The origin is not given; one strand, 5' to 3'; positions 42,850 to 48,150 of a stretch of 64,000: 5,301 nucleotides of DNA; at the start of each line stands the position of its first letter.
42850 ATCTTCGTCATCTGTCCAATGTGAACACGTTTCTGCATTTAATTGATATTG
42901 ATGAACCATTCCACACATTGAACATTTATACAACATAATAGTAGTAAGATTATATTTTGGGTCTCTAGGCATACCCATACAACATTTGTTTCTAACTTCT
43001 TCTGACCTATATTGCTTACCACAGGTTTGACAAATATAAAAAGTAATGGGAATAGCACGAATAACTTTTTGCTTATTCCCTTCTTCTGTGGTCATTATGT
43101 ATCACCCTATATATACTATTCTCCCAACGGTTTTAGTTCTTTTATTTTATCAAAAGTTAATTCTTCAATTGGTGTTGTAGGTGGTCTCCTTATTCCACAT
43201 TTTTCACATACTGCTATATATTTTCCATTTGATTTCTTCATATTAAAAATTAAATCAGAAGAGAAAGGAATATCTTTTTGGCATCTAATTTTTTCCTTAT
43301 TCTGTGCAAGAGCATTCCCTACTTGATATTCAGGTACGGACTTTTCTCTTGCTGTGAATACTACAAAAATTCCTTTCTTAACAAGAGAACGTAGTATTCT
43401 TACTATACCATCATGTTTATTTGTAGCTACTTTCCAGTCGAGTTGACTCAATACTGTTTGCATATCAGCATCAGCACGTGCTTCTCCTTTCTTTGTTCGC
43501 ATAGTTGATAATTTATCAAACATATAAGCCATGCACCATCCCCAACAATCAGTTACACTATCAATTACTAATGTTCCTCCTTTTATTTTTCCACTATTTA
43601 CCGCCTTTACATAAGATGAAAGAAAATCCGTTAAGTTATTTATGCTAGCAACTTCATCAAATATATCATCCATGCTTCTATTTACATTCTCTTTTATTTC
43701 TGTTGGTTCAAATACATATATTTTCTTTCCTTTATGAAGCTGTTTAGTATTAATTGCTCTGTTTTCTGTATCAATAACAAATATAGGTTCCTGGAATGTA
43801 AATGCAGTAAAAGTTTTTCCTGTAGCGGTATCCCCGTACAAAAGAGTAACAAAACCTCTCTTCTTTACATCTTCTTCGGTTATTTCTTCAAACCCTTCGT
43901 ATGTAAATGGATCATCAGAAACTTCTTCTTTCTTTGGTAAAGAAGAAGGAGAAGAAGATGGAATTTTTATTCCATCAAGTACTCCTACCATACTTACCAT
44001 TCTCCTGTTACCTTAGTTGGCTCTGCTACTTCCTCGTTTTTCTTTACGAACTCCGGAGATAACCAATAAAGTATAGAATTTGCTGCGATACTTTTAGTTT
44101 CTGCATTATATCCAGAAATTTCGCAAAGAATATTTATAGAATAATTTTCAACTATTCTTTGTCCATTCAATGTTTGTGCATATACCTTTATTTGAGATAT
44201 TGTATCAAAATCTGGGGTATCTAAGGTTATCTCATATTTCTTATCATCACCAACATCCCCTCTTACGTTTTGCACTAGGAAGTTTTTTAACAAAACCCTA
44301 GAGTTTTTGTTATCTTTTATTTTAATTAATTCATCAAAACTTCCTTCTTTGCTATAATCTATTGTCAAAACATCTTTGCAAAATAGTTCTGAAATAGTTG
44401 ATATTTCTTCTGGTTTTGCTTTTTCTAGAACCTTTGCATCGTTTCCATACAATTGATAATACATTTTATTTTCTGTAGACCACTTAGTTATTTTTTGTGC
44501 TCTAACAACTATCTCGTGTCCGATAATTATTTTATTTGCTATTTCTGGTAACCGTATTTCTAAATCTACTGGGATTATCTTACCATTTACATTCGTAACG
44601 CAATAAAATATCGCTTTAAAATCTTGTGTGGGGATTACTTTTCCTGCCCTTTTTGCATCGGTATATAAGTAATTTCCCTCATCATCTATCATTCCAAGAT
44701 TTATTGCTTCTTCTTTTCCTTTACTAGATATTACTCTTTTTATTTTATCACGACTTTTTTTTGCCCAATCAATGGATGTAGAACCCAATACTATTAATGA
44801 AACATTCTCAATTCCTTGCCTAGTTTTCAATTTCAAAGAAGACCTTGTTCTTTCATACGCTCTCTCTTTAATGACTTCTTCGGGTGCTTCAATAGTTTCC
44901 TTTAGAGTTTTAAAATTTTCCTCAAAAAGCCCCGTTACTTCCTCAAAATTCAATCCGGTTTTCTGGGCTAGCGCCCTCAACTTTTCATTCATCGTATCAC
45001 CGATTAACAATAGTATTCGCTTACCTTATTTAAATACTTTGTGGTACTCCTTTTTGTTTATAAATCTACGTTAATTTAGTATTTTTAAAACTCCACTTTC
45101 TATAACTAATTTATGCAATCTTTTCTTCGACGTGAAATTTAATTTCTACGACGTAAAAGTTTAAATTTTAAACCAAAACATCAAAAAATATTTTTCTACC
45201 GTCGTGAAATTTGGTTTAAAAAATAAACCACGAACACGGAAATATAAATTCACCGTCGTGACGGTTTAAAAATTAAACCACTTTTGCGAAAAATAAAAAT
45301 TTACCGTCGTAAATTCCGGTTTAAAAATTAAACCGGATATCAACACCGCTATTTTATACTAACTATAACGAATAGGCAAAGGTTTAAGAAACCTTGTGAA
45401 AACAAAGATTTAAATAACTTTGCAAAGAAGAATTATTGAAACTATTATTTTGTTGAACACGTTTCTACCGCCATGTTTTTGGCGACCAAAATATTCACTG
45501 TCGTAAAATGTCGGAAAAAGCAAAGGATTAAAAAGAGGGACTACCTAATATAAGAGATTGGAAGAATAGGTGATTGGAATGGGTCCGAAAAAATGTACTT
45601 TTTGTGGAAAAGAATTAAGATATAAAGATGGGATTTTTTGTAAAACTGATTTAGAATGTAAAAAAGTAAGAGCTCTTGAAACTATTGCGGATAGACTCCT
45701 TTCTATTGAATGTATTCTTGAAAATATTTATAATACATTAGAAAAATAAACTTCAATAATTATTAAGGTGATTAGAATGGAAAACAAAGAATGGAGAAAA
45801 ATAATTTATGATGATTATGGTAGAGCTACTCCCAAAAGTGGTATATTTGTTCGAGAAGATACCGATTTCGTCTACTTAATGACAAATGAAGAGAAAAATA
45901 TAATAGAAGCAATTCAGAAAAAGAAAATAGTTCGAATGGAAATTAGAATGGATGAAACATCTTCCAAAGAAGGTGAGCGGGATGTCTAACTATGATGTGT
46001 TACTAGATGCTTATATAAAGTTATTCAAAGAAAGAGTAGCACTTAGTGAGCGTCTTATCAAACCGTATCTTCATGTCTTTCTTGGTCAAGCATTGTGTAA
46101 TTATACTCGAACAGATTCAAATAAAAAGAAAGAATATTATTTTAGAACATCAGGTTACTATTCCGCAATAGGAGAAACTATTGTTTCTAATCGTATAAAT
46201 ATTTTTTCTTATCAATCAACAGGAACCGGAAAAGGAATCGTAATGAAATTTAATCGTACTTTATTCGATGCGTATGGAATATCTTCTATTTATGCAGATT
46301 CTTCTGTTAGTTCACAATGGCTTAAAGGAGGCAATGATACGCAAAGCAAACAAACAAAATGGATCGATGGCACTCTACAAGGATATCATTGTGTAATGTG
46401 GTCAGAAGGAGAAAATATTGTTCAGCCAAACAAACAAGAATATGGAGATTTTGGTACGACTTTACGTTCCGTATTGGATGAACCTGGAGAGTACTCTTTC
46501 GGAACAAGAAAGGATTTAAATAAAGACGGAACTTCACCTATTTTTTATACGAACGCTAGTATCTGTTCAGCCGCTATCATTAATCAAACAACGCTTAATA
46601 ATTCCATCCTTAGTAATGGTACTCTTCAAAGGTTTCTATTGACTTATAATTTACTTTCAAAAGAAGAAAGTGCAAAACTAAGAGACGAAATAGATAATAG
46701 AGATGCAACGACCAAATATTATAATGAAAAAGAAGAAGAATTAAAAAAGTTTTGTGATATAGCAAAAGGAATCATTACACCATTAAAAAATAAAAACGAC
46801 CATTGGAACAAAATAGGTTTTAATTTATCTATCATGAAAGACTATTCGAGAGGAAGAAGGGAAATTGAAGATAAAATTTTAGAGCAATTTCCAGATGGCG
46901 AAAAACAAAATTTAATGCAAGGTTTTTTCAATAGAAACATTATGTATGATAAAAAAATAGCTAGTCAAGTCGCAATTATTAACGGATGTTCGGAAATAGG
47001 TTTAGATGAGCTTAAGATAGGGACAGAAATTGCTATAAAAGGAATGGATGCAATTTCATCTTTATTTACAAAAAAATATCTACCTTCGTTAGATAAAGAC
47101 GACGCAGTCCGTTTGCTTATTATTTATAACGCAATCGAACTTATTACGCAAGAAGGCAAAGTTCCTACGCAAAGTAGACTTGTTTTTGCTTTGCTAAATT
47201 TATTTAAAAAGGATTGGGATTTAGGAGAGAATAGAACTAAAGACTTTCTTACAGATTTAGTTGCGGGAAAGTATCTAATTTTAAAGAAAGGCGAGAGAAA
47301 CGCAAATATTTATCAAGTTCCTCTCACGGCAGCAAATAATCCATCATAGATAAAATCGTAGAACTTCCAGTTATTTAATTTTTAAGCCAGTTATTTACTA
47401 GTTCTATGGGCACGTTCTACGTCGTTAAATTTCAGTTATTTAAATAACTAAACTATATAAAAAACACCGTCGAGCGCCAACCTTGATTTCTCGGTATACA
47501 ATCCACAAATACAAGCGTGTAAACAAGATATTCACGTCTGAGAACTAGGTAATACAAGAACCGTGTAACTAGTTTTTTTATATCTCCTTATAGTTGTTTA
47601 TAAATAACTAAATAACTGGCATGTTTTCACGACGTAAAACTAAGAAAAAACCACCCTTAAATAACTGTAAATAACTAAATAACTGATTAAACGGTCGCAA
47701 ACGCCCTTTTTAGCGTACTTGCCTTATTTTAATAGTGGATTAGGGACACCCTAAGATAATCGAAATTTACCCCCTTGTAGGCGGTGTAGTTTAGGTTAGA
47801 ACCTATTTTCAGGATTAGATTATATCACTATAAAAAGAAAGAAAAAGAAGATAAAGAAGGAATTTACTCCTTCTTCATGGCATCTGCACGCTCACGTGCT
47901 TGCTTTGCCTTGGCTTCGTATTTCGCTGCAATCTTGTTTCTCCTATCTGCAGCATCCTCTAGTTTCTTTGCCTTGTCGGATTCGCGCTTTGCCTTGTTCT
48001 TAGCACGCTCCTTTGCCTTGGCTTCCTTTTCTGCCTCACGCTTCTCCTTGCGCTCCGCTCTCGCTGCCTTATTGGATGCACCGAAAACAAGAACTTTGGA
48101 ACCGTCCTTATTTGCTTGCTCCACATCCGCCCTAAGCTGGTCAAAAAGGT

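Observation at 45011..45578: Iteron array with periodic palindromes at the strand-switch point: candidate replication origin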

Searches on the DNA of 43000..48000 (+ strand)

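Call 8: search_dna_similar(query=window:43000-48000:+, collection=phages, mode=distant, max_rows=20)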
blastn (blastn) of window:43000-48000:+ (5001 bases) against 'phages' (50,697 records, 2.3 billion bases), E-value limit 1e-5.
No match.

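Call 86: search_rna_families(source=window, start=44900, end=47950, threshold=evalue, max_evalue=1)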
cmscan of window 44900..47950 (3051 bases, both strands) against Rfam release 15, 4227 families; matches with E-value up to 1: 0.
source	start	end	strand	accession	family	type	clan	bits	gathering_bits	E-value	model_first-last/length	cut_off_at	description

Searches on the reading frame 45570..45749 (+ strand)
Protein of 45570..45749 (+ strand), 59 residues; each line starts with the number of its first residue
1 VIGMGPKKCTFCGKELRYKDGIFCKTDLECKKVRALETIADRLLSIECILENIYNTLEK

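Call 6: search_protein_families(library=pfam, proteins=[window:45570-45749:+], max_evalue=0.01)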
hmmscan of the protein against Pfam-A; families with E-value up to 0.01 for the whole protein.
window:45570-45749:+ (59 aa): 0 families

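Call 7: search_protein_families(library=phrogs, proteins=[window:45570-45749:+], max_evalue=0.01)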
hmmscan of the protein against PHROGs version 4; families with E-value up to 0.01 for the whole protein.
window:45570-45749:+ (59 aa): 1 family
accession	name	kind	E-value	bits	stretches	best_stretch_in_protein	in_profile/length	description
phrog_22805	-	unknown function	0.0033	18.4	1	8-24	7-23/39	-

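Call 90: search_protein_families(library=ncbifam, proteins=[window:45579-45749:+], max_evalue=0.1)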
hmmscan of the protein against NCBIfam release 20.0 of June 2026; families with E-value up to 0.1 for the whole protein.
window:45579-45749:+ (56 aa): 0 families
